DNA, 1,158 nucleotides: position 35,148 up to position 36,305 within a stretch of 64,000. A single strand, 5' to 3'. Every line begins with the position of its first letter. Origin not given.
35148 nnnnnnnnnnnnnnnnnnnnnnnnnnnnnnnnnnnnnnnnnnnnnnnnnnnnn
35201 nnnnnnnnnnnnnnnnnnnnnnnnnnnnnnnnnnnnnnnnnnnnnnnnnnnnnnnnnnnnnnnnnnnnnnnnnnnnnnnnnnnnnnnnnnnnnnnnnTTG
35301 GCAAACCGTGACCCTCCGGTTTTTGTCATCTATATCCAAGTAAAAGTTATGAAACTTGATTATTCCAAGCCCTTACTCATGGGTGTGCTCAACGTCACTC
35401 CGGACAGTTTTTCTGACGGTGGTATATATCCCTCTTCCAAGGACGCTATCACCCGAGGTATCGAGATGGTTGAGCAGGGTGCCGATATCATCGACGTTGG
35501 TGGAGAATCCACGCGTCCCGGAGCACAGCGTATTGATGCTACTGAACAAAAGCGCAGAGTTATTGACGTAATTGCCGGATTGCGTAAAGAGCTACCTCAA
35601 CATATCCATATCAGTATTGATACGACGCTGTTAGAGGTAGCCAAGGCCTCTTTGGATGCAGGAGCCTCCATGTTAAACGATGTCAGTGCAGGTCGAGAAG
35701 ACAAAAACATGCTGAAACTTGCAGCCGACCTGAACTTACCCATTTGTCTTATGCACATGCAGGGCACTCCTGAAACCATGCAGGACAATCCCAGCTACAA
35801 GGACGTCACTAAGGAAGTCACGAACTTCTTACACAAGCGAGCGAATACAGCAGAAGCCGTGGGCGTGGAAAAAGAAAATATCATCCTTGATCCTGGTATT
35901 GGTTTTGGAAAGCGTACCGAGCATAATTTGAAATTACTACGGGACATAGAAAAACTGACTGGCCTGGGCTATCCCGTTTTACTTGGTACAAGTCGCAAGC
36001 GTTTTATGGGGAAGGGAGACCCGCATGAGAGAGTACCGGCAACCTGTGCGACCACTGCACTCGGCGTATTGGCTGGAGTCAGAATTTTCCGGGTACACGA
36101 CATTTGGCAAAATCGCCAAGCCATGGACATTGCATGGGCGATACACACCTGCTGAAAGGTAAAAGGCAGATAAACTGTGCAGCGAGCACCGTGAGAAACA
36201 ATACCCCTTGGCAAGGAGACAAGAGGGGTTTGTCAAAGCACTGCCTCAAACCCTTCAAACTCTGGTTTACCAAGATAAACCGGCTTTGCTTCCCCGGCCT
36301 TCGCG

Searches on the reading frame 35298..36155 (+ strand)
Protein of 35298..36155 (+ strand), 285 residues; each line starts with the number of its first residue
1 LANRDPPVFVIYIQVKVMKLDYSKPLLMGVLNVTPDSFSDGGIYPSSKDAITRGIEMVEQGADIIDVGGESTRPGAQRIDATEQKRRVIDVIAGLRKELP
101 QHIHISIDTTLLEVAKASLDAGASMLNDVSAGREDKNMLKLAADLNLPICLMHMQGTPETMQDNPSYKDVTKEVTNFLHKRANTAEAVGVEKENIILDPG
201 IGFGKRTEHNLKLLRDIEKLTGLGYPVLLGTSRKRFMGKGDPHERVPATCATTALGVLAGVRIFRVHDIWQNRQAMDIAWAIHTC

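Call 32: search_protein_families(library=ncbifam, proteins=[window:35298-36155:+], max_evalue=1e-10)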
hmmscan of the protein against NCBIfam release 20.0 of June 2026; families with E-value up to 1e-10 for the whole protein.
window:35298-36155:+ (285 aa): 6 families
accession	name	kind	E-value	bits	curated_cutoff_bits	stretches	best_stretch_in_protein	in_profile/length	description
TIGR01496.1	DHPS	equivalog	2.4e-93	312.5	162.6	1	27-279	2-255/258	dihydropteroate synthase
NF008625.0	PRK11613.1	equivalog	3.8e-76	255.9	455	1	16-281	6-271/282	dihydropteroate synthase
NF033502.0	Sul4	exception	3.6e-53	180.9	600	1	26-270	6-263/277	sulfonamide-resistant dihydropteroate synthase Sul4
NF000296.1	Sul3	exception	4.2e-28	98.7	475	1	27-281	4-261/263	sulfonamide-resistant dihydropteroate synthase Sul3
NF000294.1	Sul1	exception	3.6e-23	82.7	600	1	28-276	4-256/278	sulfonamide-resistant dihydropteroate synthase Sul1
NF000295.1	Sul2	exception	4.4e-23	82.4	575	1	26-276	6-258/271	sulfonamide-resistant dihydropteroate synthase Sul2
